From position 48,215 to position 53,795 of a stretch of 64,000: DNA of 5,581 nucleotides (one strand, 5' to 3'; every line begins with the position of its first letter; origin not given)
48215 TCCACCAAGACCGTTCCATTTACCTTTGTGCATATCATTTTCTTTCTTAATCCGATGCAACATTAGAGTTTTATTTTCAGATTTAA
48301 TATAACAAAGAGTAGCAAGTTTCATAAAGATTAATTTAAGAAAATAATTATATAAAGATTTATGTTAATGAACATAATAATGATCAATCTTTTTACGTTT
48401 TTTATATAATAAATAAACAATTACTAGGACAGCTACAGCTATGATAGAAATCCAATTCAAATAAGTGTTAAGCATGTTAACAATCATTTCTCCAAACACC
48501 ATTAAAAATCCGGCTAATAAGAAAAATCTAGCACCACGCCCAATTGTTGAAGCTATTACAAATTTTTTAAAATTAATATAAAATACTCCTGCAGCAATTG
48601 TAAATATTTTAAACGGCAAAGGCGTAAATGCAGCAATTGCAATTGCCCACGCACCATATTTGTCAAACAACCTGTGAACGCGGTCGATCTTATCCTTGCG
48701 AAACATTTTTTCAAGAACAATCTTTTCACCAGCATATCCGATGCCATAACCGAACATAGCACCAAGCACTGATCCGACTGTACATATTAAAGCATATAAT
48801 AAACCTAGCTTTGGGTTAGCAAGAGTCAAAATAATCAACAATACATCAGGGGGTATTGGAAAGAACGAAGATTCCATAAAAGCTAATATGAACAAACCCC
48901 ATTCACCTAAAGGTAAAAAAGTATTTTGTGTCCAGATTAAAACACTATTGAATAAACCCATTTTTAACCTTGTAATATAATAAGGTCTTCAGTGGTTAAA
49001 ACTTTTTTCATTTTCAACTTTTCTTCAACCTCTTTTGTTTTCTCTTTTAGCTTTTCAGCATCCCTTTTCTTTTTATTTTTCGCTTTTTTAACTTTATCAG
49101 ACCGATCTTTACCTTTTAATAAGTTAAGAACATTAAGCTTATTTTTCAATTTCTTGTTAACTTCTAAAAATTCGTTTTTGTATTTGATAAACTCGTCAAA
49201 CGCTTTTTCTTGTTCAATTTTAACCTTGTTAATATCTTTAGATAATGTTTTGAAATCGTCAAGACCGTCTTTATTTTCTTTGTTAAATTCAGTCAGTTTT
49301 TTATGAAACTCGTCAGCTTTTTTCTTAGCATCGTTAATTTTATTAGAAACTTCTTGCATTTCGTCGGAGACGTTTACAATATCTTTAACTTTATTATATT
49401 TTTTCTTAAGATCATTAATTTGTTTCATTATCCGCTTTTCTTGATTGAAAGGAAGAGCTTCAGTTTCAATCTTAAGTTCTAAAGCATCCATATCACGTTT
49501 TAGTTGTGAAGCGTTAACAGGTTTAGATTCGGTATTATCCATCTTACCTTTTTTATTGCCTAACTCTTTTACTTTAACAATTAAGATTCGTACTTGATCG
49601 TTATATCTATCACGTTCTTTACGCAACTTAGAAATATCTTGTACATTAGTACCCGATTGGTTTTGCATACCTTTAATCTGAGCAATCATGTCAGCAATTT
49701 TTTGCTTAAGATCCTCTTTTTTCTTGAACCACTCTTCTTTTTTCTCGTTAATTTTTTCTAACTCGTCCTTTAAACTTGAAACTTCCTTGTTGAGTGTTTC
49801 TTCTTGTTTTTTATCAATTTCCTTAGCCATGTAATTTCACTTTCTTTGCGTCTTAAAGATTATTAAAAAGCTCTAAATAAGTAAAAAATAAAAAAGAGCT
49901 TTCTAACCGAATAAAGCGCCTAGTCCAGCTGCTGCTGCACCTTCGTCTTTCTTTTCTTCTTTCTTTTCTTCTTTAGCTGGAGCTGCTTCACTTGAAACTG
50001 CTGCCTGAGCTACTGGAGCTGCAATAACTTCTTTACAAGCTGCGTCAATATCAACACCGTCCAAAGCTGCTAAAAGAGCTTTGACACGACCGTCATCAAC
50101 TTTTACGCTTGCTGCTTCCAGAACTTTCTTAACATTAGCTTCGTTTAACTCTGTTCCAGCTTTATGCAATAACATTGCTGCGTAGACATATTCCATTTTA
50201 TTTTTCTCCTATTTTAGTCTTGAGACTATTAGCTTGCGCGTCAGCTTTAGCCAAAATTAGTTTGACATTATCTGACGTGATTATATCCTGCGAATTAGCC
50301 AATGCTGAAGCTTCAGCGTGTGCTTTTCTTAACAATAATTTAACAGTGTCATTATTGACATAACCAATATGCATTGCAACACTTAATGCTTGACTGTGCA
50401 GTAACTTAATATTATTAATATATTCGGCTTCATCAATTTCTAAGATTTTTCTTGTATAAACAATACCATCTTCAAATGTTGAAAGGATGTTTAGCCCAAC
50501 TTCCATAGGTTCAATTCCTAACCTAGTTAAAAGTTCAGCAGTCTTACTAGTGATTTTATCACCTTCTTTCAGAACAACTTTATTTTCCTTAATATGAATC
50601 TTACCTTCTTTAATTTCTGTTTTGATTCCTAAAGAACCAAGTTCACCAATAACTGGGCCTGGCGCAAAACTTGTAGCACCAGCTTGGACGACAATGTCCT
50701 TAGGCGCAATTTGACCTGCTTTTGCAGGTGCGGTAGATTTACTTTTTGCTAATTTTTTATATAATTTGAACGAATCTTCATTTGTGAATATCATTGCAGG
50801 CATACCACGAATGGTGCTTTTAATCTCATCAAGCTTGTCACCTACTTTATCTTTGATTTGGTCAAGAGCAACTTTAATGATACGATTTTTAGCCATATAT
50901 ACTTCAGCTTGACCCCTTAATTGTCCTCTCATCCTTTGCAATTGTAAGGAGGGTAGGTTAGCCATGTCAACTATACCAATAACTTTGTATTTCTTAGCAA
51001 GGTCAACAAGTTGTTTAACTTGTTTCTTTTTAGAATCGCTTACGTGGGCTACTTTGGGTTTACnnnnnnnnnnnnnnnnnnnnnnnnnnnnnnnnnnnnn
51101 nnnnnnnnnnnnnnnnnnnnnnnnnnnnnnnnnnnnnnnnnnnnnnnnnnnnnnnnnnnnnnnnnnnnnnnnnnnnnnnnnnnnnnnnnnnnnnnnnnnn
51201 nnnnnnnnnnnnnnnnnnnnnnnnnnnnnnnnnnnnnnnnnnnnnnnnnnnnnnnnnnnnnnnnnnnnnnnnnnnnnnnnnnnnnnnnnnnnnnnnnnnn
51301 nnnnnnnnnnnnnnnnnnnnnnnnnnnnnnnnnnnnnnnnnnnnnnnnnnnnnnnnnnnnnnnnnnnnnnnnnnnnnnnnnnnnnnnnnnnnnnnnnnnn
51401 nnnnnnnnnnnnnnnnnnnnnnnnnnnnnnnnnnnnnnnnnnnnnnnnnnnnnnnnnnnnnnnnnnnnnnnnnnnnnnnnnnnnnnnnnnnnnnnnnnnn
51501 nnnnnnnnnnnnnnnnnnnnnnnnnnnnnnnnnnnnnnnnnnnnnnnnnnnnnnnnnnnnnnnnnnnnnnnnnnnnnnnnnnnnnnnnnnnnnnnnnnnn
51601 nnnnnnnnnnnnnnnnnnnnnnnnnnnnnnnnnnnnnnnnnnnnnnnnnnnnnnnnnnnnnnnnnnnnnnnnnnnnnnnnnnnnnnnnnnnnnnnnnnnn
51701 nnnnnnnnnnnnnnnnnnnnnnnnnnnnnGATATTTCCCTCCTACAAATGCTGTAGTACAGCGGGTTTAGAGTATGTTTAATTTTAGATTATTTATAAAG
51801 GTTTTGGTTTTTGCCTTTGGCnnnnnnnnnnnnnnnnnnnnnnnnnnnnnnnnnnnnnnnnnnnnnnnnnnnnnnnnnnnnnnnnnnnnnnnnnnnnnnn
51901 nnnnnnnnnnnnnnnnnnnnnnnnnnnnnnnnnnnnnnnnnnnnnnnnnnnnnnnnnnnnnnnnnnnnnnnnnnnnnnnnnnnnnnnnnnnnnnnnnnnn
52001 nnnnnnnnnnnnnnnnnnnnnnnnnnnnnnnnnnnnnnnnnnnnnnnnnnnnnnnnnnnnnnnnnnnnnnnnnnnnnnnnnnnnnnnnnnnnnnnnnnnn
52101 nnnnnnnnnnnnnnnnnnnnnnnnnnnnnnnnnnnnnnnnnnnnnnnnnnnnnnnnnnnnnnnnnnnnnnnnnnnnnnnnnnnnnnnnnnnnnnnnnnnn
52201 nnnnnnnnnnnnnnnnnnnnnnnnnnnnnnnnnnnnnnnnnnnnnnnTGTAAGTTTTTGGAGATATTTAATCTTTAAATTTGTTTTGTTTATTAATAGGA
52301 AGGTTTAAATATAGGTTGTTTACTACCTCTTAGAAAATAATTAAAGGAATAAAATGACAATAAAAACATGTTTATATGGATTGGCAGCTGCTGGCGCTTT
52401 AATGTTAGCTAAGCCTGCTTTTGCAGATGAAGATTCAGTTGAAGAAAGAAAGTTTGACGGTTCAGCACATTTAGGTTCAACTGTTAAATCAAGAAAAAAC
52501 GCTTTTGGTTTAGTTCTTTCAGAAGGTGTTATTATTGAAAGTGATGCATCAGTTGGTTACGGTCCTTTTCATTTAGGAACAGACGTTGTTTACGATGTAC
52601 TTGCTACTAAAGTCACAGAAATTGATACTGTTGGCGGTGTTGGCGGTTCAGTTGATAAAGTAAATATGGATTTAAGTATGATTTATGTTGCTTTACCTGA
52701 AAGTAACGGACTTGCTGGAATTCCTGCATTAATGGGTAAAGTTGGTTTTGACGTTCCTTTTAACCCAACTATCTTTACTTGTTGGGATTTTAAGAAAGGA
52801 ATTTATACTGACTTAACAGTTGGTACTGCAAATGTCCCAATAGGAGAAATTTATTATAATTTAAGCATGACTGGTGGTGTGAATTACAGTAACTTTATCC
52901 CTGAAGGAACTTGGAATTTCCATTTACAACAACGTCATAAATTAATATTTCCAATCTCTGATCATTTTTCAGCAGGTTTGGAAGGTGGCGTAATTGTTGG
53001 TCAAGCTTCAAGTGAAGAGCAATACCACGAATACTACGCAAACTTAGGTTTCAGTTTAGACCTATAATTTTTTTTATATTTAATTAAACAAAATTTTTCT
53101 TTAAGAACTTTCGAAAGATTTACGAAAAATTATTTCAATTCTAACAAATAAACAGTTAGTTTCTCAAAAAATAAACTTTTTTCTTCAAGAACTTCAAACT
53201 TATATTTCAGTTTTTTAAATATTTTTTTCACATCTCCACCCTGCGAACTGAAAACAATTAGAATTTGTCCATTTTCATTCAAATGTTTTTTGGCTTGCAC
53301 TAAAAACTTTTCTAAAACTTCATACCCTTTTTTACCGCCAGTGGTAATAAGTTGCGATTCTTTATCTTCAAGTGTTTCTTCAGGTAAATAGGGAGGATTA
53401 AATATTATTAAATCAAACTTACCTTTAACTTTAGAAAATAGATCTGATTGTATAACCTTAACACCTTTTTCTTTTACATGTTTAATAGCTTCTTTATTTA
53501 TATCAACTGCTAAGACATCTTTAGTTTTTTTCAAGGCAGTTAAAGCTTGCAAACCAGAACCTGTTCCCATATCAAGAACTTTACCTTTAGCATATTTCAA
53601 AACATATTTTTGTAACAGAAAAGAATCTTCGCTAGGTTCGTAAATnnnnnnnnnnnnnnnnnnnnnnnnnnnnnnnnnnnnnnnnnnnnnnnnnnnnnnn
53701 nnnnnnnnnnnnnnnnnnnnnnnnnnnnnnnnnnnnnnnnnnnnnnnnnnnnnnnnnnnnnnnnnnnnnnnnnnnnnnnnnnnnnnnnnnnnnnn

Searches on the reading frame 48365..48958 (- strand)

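Call 22: search_protein_families(library=pfam, proteins=[window:48365-48958:-], max_evalue=0.001)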
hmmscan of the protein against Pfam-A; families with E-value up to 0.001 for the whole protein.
window:48365-48958:- (197 aa): 1 family
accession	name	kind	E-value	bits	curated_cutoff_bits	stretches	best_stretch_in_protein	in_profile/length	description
PF09335.16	VTT_dom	-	1.2e-17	65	33.9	1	36-151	2-120/123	VTT domain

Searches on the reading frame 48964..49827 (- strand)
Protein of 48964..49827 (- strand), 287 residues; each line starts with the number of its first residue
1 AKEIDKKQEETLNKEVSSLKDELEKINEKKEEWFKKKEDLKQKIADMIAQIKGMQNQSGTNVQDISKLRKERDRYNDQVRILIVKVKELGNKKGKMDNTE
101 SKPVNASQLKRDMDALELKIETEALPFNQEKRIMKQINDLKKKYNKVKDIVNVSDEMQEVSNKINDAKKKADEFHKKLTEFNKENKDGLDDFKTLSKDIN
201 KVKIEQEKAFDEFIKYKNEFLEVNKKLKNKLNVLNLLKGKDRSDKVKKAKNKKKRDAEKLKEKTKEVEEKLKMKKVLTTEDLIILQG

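Call 22: search_protein_families(library=pfam, proteins=[window:48964-49827:-], max_evalue=0.001)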
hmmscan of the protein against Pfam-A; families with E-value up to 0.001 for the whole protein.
window:48964-49827:- (287 aa): 2 families
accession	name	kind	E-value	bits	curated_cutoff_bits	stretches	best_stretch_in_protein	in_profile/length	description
PF10473.14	CENP-F_leu_zip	-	0.00023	21.7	34.5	1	6-96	16-106/140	Leucine-rich repeats of kinetochore protein Cenp-F/LEK1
PF23435.1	DUF7121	-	0.00023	21.1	29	1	12-286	37-302/307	Family of unknown function (DUF7121)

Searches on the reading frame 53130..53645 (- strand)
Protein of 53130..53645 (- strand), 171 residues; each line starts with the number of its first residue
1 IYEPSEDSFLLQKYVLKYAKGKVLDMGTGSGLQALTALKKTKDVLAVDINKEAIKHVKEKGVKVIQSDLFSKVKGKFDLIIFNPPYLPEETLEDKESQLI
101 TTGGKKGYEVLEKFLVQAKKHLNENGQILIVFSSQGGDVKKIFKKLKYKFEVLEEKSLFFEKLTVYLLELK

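Call 84: search_protein_families(library=pfam, proteins=[window:53130-53645:-], max_evalue=0.00001)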
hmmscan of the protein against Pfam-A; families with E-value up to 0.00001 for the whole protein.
window:53130-53645:- (171 aa): 6 families
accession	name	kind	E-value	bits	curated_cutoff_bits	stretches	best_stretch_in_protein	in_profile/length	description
PF05175.20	MTS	-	1.1e-18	67.9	23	1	10-157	22-164/170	Methyltransferase small domain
PF07669.17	Eco57I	-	5.4e-09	36.8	25.3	1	53-135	45-137/171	Eco57I restriction-modification methylase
PF13847.12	Methyltransf_31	-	2.7e-07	30.8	27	1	21-134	5-113/145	Methyltransferase domain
PF13649.12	Methyltransf_25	-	3e-07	31.5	27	1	23-83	1-71/97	Methyltransferase domain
PF13489.12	Methyltransf_23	-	2.2e-06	27.9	27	1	19-132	22-118/164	Methyltransferase domain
PF06325.19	PrmA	-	6.4e-06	26.3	22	0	12-59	156-202/296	Ribosomal protein L11 methyltransferase (PrmA)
